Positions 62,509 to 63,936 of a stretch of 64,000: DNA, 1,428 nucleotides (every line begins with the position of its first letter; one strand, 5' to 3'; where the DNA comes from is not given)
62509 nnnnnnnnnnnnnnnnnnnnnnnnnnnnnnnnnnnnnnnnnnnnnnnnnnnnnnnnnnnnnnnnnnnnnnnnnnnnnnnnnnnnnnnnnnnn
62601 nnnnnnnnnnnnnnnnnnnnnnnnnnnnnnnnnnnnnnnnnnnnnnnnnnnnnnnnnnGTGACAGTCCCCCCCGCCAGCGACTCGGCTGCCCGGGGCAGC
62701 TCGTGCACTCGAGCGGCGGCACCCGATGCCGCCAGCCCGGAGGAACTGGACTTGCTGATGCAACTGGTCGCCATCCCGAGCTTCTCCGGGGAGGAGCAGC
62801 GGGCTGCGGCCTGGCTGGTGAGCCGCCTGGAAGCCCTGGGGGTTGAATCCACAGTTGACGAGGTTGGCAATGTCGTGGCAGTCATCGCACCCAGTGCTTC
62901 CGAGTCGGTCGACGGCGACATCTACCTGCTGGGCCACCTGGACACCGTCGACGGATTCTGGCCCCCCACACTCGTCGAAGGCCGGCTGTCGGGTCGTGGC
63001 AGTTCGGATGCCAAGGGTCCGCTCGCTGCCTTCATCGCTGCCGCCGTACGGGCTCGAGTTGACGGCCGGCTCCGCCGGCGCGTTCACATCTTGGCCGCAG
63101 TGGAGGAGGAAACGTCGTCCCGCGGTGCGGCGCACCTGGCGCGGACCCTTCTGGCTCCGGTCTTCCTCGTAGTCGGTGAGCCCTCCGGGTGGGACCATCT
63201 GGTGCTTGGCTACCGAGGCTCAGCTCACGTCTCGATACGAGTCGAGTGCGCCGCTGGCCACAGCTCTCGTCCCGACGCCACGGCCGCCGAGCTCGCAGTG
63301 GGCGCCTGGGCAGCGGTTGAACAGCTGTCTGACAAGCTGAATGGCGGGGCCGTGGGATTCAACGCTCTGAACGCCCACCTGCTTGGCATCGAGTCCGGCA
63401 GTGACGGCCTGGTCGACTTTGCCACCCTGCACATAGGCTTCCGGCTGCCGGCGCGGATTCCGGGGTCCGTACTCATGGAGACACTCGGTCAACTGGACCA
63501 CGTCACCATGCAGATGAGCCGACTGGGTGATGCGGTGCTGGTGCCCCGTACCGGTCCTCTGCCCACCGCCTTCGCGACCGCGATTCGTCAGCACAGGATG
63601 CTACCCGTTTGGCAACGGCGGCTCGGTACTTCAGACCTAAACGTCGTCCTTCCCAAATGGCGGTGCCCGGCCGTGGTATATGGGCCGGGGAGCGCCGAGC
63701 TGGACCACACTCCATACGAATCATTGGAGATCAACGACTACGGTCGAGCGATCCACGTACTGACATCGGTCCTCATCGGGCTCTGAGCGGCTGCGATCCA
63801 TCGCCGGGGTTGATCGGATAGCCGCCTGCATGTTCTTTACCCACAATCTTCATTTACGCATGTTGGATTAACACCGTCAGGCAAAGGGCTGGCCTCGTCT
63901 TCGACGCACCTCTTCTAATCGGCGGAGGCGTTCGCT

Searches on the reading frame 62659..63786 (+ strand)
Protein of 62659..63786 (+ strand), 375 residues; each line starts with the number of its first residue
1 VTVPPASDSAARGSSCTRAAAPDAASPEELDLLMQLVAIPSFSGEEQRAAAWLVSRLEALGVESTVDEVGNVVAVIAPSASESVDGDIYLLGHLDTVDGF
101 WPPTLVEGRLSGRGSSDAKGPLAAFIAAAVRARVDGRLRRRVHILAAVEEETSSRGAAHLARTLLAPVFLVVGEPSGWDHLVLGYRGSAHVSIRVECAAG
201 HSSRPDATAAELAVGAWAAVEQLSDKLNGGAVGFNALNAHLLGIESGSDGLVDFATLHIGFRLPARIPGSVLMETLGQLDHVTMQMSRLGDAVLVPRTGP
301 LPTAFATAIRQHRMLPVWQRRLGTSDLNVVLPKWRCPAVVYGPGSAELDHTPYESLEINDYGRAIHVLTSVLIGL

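Call 8: search_protein_families(library=ncbifam, proteins=[window:62659-63786:+])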
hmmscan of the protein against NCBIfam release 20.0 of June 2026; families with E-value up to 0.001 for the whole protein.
window:62659-63786:+ (375 aa): 41 families (the best 25 are shown)
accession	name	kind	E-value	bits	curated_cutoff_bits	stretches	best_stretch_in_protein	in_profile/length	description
NF003367.0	PRK04443.1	equivalog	2.1e-98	329.9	363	1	27-372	7-342/349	[LysW]-lysine hydrolase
TIGR01902.1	dapE-lys-deAc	subfamily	4.8e-72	243.1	163.1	1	32-372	2-334/340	N-acetyl-ornithine/N-acetyl-lysine deacetylase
NF001747.0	PRK00466.1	equivalog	8.6e-38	130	288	1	31-368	14-335/346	N-acetyl-lysine deacetylase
TIGR01892.1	AcOrn-deacetyl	equivalog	8.4e-27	94.2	297.7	1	32-370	2-363/365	acetylornithine deacetylase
NF005710.0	PRK07522.1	subfamily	3.5e-22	79.1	412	1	24-225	5-221/391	acetylornithine deacetylase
TIGR01910.1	DapE-ArgE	subfamily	1.2e-21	77.4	217.6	1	31-209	2-199/373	ArgE/DapE family deacylase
NF006402.0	PRK08651.1-5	equivalog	3.6e-21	75.6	369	1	50-212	25-189/369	succinyl-diaminopimelate desuccinylase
NF003474.0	PRK05111.1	equivalog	1.9e-20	73.1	460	1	30-210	9-204/383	acetylornithine deacetylase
NF009555.0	PRK13004.1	equivalog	5.2e-20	71.7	321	1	30-207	18-202/399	YgeY family selenium metabolism-linked hydrolase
NF006399.0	PRK08651.1-2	equivalog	8.9e-20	71.1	381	1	31-207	8-198/405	succinyl-diaminopimelate desuccinylase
TIGR01900.1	dapE-gram_pos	equivalog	1.6e-19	70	304.2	1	31-370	7-348/351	succinyl-diaminopimelate desuccinylase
NF006365.0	PRK08588.1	subfamily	4.2e-19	69.1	289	1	28-207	8-197/383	succinyl-diaminopimelate desuccinylase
NF006400.0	PRK08651.1-3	equivalog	4.7e-18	65.2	374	1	31-206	14-215/410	succinyl-diaminopimelate desuccinylase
NF009557.0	PRK13009.1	equivalog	2.1e-17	63.4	284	1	28-330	4-331/377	succinyl-diaminopimelate desuccinylase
TIGR01246.1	dapE_proteo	equivalog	3.6e-15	55.9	361.8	1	31-249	3-238/370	succinyl-diaminopimelate desuccinylase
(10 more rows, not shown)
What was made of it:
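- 62659..63786 (+): lysK ([LysW]-lysine hydrolase type, M20 peptidase). TIGR01902, 243 bits, above its cut-off of 163 (call 8).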
